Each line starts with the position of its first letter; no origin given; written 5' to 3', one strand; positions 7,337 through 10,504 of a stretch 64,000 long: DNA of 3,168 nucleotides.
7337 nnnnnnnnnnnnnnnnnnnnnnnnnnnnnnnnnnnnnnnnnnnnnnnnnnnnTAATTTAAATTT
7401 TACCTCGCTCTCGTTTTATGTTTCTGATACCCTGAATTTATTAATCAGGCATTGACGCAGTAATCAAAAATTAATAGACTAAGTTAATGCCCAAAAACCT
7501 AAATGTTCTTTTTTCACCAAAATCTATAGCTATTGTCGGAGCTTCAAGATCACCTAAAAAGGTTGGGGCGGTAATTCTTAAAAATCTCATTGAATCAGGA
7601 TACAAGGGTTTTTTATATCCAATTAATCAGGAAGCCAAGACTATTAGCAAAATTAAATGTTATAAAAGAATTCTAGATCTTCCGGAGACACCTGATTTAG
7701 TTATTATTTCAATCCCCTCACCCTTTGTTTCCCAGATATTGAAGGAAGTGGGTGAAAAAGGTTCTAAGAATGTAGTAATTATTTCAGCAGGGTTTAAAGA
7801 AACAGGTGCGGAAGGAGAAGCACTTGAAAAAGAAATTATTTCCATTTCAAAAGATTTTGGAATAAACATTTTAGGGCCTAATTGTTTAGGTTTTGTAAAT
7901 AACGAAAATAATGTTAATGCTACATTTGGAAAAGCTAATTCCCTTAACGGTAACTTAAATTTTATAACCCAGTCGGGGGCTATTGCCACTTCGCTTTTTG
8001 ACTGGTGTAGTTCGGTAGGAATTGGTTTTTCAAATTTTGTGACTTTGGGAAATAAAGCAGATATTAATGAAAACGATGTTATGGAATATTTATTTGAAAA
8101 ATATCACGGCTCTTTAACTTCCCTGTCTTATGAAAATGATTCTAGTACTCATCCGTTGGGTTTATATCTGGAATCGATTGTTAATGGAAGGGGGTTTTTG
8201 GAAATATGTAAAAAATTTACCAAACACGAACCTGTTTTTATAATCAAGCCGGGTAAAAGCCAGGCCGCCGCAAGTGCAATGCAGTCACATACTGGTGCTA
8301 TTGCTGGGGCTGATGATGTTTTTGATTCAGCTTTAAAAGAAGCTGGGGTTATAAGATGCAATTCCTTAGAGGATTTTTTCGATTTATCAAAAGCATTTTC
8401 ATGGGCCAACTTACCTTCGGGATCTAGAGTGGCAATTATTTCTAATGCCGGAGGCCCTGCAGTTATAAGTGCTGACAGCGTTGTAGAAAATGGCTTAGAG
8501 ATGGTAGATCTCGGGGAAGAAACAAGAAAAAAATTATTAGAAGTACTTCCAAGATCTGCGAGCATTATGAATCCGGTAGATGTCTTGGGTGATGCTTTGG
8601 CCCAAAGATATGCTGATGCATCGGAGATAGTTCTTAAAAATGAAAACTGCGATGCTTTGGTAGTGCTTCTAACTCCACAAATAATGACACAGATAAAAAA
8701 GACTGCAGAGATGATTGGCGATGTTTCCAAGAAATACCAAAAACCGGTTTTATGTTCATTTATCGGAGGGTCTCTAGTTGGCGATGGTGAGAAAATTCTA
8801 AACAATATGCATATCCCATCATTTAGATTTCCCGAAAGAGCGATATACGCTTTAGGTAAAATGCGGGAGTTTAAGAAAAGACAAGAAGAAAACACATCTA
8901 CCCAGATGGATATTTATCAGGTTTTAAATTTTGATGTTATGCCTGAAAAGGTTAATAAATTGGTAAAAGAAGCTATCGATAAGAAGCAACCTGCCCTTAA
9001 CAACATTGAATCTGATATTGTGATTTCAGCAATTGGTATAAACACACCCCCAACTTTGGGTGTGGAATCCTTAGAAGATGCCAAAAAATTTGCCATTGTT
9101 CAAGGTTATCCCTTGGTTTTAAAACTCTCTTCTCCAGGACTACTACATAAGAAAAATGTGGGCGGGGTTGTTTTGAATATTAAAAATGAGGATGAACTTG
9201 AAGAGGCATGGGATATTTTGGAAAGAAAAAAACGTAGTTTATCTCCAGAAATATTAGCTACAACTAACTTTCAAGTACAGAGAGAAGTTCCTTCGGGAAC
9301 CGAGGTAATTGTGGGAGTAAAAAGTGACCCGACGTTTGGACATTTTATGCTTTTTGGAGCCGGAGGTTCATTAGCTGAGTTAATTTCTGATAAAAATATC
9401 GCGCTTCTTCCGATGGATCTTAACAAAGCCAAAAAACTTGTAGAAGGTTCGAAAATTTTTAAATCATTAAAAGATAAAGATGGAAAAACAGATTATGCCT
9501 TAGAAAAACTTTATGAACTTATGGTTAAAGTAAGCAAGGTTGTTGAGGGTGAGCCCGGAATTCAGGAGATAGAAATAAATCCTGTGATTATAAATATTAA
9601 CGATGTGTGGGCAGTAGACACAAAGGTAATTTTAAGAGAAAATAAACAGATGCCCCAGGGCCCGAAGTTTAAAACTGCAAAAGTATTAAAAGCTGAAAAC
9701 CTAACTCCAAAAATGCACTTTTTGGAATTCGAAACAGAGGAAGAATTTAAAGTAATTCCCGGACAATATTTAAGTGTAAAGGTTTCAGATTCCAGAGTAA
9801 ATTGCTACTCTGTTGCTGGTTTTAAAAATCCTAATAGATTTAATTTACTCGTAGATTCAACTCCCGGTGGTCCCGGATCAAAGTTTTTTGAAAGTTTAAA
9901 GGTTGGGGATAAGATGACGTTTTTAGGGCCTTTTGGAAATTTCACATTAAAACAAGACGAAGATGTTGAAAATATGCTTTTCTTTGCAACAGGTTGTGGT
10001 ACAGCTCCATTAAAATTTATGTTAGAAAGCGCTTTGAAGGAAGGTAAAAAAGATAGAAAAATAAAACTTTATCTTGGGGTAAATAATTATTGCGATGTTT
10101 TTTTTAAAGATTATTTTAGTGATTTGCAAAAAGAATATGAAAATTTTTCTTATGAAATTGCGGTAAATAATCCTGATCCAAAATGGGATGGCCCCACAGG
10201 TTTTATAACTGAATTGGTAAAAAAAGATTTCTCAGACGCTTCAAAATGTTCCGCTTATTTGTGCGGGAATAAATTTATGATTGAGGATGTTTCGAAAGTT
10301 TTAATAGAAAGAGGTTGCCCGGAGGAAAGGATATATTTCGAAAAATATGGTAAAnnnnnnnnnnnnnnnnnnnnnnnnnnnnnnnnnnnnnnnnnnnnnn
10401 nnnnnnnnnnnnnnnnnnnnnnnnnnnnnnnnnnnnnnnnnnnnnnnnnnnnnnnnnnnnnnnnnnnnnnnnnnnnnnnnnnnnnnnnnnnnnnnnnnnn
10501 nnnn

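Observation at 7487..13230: ADP-forming acetyl-CoA synthetase fused to an FNR-like flavin oxidoreductase module, in an operon with OFOR and ferredoxin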

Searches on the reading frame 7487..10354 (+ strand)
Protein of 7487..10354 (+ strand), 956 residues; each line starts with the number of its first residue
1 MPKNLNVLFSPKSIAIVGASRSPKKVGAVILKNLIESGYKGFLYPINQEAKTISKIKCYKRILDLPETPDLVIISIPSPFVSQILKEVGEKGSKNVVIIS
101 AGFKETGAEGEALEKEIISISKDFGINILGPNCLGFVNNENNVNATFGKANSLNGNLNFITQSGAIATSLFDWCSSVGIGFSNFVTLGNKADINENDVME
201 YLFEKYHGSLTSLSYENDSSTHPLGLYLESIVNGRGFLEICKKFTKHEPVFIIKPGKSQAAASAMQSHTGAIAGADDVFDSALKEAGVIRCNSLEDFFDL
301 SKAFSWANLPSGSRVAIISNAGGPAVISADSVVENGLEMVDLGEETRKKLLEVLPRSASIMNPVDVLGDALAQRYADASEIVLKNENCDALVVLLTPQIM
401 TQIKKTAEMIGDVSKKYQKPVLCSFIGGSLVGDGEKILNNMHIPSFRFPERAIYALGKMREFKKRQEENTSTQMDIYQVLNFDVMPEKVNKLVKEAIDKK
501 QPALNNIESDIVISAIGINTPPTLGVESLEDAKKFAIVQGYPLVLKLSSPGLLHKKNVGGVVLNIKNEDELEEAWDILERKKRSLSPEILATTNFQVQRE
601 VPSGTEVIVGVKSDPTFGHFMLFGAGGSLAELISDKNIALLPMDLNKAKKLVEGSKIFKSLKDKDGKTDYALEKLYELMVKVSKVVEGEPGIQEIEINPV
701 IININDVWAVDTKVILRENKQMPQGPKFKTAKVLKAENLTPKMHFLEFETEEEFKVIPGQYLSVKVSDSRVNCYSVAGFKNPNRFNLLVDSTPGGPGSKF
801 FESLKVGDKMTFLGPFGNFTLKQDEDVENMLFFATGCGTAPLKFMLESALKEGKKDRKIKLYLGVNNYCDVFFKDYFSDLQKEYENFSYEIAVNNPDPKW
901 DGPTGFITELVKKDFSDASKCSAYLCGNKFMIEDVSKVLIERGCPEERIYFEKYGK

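Call 4: search_protein_families(library=pfam, proteins=[window:7487-10354:+], max_evalue=0.01)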
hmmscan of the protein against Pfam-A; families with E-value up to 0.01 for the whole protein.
window:7487-10354:+ (956 aa): 7 families
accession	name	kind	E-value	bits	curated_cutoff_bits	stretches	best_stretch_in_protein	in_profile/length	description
PF13549.11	ATP-grasp_5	-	4e-53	180.5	27.6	1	496-716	2-221/221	ATP-grasp domain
PF13607.11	Succ_CoA_lig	-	1.7e-43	148.1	27.4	1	155-304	2-138/138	Succinyl-CoA ligase like flavodoxin domain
PF13380.12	CoA_binding_2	-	3.1e-22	79.7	22.8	1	12-138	1-115/116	CoA binding domain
PF00175.26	NAD_binding_1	-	2.2e-16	60.9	22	1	833-936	2-108/109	Oxidoreductase NAD-binding domain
PF02629.25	CoA_binding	-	6.4e-12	46.5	22.3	1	10-102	2-97/97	CoA binding domain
PF19045.5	Ligase_CoA_2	-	1.3e-09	38.7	23.7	1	315-450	1-142/162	Ligase-CoA domain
PF00970.30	FAD_binding_6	-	7.7e-09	36.2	21.1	1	732-819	3-97/99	Oxidoreductase FAD-binding domain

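Call 7: find_homologous_proteins(query=window:7487-10354:+)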
Query window:7487-10354:+ (956 aa): 7786 proteins with E <= 0.001 among 8000 candidates; the best 120 are listed.
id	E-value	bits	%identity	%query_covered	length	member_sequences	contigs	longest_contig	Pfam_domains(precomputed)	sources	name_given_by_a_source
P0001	0.0e+0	2135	100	100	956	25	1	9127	PF02629.26,PF13607.12,PF13549.12,PF13380.13,PF19045.5,PF00175.27,PF00970.31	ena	-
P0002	0.0e+0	2000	93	100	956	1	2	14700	PF02629.26,PF13607.12,PF13549.12,PF13380.13,PF19045.5,PF00175.27,PF00970.31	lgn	-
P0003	0.0e+0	1906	88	100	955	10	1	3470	PF02629.26,PF13607.12,PF13549.12,PF13380.13,PF19045.5,PF00175.27,PF00970.31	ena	-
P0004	0.0e+0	1905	88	100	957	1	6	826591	PF02629.26,PF13607.12,PF13549.12,PF13380.13,PF19045.5,PF00175.27,PF00970.31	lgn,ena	-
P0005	0.0e+0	1878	87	100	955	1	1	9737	PF02629.26,PF13607.12,PF13549.12,PF13380.13,PF19045.5,PF00175.27,PF00970.31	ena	-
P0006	0.0e+0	1808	82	100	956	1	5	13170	PF02629.26,PF13607.12,PF13549.12,PF13380.13,PF19045.5,PF00175.27,PF00970.31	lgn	-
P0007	0.0e+0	1786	81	100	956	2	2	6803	PF02629.26,PF13607.12,PF13549.12,PF13380.13,PF19045.5,PF00175.27,PF00970.31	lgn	-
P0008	0.0e+0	1775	81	100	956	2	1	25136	PF02629.26,PF13607.12,PF13549.12,PF13380.13,PF19045.5,PF00175.27,PF00970.31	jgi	-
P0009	0.0e+0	1771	80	100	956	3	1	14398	PF02629.26,PF13607.12,PF13549.12,PF13380.13,PF19045.5,PF00175.27,PF00970.31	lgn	-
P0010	0.0e+0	1708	78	100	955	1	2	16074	PF02629.26,PF13607.12,PF13549.12,PF13380.13,PF19045.5,PF00175.27,PF00970.31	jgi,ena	-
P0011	0.0e+0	1634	75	100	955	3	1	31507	PF02629.26,PF13607.12,PF13549.12,PF13380.13,PF19045.5,PF00175.27,PF00970.31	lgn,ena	-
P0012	0.0e+0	1523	68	100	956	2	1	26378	PF02629.26,PF13607.12,PF13549.12,PF13380.13,PF19045.5,PF00175.27,PF00970.31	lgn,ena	-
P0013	0.0e+0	1424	63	100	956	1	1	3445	PF02629.26,PF13607.12,PF13549.12,PF13380.13,PF19045.5,PF00175.27,PF00970.31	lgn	-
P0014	0.0e+0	1418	63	100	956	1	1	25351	PF02629.26,PF13607.12,PF13549.12,PF13380.13,PF19045.5,PF00175.27,PF00970.31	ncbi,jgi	ncbi:MAG: acetate--CoA ligase family protein [Patescibacteria group bacterium]|jgi:acetyltransferase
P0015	0.0e+0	1397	63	100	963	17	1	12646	PF02629.26,PF13607.12,PF13549.12,PF13380.13,PF19045.5,PF00175.27,PF00970.31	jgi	-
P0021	0.0e+0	1293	60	100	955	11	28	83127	PF02629.26,PF13607.12,PF13549.12,PF13380.13,PF19045.5,PF00175.27,PF00970.31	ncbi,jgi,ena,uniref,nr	ncbi:hypothetical protein A2380_03800 [candidate division WWE3 bacterium RIFOXYB1_FULL_43_24]|uniref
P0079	0.0e+0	1135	53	100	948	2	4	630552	PF02629.26,PF13607.12,PF13549.12,PF13380.13,PF19045.5,PF00175.27,PF00970.31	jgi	-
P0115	0.0e+0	1111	53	100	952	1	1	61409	PF02629.26,PF13607.12,PF13549.12,PF13380.13,PF19045.5,PF00175.27,PF00970.31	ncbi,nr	ncbi:acetate--CoA ligase family protein [Candidatus Woesebacteria bacterium]|nr:acetate--CoA ligase 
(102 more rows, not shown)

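Call 10: find_encoding_contigs(protein=P0021, flank=10000, max_places=2)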
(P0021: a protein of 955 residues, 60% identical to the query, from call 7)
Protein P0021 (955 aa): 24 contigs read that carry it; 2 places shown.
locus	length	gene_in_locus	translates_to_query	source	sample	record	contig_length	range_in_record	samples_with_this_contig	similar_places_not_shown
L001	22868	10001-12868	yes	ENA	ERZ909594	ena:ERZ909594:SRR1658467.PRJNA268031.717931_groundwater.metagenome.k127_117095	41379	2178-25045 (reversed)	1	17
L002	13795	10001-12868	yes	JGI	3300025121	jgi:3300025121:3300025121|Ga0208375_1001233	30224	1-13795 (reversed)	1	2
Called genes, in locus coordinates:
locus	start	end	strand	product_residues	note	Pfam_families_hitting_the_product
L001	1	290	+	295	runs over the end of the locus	PF09924:LPG_synthase_C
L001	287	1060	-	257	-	PF13489:Methyltransf_23, PF03848:TehB (weak), PF13847:Methyltransf_31, PF08241:Methyltransf_11, PF08242:Methyltransf_12, PF13649:Methyltransf_25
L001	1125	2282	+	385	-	PF12860:PAS_7 (faint), PF00512:HisKA, PF02518:HATPase_c, PF13589:HATPase_c_3 (weak)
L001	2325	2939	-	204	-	-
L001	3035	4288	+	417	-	PF00512:HisKA, PF02518:HATPase_c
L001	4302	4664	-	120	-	PF00072:Response_reg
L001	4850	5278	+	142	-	PF00334:NDK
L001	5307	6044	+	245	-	-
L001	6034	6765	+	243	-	-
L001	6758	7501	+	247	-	-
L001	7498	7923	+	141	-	PF00293:NUDIX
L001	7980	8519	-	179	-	PF00929:RNase_T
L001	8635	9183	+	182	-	PF01814:Hemerythrin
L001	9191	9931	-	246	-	PF00106:adh_short, PF08659:KR, PF23441:SDR (weak), PF13561:adh_short_C2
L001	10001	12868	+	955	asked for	PF02629:CoA_binding, PF13380:CoA_binding_2, PF13607:Succ_CoA_lig, PF19045:Ligase_CoA_2, PF13549:ATP-grasp_5, PF00970:FAD_binding_6 (weak), PF00175:NAD_binding_1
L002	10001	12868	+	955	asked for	PF02629:CoA_binding, PF13380:CoA_binding_2, PF13607:Succ_CoA_lig, PF19045:Ligase_CoA_2, PF13549:ATP-grasp_5, PF00970:FAD_binding_6 (weak), PF00175:NAD_binding_1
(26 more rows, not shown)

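Call 11: find_encoding_contigs(protein=P0079, flank=10000, max_places=1)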
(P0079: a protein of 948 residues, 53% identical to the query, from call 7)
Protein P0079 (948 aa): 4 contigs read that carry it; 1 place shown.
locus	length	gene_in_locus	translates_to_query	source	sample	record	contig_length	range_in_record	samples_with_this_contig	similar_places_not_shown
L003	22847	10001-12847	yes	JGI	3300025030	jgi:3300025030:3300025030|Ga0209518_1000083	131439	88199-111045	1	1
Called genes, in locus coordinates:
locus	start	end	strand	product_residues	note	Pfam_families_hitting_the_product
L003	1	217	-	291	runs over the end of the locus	PF07549:Sec_GG, PF02355:SecD_SecF_C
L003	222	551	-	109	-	-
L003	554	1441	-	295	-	-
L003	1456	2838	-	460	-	PF07549:Sec_GG (weak), PF21760:SecD_1st, PF22599:SecDF_P1_head, PF02355:SecD_SecF_C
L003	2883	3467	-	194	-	-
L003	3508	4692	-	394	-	PF11258:DUF3048, PF17479:DUF3048_C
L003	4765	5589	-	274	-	PF01326:PPDK_N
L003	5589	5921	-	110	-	PF00391:PEP-utilizers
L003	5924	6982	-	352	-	-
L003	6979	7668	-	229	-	PF00300:His_Phos_1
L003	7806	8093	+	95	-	-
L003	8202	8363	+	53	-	-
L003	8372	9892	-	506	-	PF05496:RuvB_N (faint), PF13541:ChlI, PF00158:Sigma54_activat (weak), PF00493:MCM (faint), PF01078:Mg_chelatase, PF07728:AAA_5, PF13335:Mg_chelatase_C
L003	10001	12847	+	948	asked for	PF02629:CoA_binding, PF13380:CoA_binding_2, PF13607:Succ_CoA_lig, PF19045:Ligase_CoA_2, PF13549:ATP-grasp_5, PF00970:FAD_binding_6, PF00175:NAD_binding_1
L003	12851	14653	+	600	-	PF01558:POR, PF01855:POR_N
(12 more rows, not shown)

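Call 12: find_encoding_contigs(protein=P0115, flank=10000, max_places=1)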
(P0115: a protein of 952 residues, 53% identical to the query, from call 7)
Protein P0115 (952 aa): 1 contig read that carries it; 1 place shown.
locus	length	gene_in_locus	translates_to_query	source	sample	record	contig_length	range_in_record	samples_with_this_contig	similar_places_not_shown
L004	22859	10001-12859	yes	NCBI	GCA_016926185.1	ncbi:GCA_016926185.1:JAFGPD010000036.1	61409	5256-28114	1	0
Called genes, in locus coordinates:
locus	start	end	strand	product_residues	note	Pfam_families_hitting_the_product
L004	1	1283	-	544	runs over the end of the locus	-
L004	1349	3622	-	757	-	PF04932:Wzy_C, PF00515:TPR_1 (faint), PF07719:TPR_2 (faint), PF13181:TPR_8 (faint), PF13431:TPR_17 (faint), PF13432:TPR_16 (faint), PF13414:TPR_11 (weak)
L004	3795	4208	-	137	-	PF00581:Rhodanese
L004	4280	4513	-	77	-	-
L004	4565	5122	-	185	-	-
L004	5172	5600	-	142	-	-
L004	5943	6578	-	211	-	-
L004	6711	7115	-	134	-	PF18899:DUF5655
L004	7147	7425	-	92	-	PF02001:DUF134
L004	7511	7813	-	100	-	-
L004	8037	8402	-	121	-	PF00072:Response_reg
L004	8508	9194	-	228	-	PF00578:AhpC-TSA, PF08534:Redoxin, PF10417:1-cysPrx_C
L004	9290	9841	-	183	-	PF02659:Mntp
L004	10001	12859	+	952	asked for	PF02629:CoA_binding, PF13380:CoA_binding_2, PF13607:Succ_CoA_lig, PF19045:Ligase_CoA_2, PF13549:ATP-grasp_5, PF00970:FAD_binding_6, PF00175:NAD_binding_1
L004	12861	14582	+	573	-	PF01558:POR, PF01855:POR_N, PF17147:PFOR_II (weak)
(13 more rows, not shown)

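Call 43: predict_structure(alignment_id=A2)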
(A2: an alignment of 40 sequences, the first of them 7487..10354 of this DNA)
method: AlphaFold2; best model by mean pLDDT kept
length: 956 residues; sequences in the alignment: 40
mean_pLDDT: 84.5   pTM: 0.68
mean pLDDT of the five models: 84.5, 84.5, 81.2, 80.4, 80.4
residues with pLDDT >= 90: 413; 70-90: 437; 50-70: 58; < 50: 48
segments of 3 or more residues with pLDDT < 50: 210-219, 267-273, 362-367, 471-483, 720-725, 954-956
pLDDT, mean of each block of 10 residues (from residue 1): 83 96 91 93 94 92 94 95 95 95 72 91 93 91 88 83 84 84 90 92 77 37 88 85 89 76 53 63 89 90 89 89 81 90 85 74 51 85 89 82 86 87 82 86 89 94 81 32 63 86 90 89 92 93 91 73 92 93 86 91 87 83 85 78 87 87 61 91 84 89 89 79 62 92 92 88 82 89 90 82 91 86 86 90 92 84 90 91 93 89 88 87 90 91 90 54
secondary structure, 60 per line:
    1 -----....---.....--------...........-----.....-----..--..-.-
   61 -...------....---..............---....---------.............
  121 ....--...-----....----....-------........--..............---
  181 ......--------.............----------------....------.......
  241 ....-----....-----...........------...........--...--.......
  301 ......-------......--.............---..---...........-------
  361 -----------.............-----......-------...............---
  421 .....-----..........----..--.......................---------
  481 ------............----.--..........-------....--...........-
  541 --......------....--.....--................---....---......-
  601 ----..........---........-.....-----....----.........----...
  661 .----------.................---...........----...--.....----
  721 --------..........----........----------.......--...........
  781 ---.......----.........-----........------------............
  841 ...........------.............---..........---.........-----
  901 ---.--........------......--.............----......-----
elements in order (helices of 4 or more, strands of 3 or more residues): H6-9 E13-17 H26-36 E42-46 E71-74 H78-91 E95-98 H108-124 E127-129 E135-138 E143-146 E154-161 H164-177 E181-186 H195-207 E224-227 H234-244 E250-253 H259-269 H276-286 E289-291 H294-306 E314-319 H322-334 H343-353 H372-384 E390-395 H403-417 E421-425 H431-440 H449-471 H487-498 H506-515 E523-526 H529-539 E543-548 H555-558 E561-565 H568-583 H587-590 E594-599 E605-614 E618-625 H627-631 E637-640 H645-653 H658-661 H672-688 E692-702 E707-709 E712-716 E729-738 E743-750 E761-767 E770-780 E784-790 H795-803 E809-816 E829-835 H836-851 E858-867 H874-883 E887-895 H907-914 E921-926 H929-941 E949-951
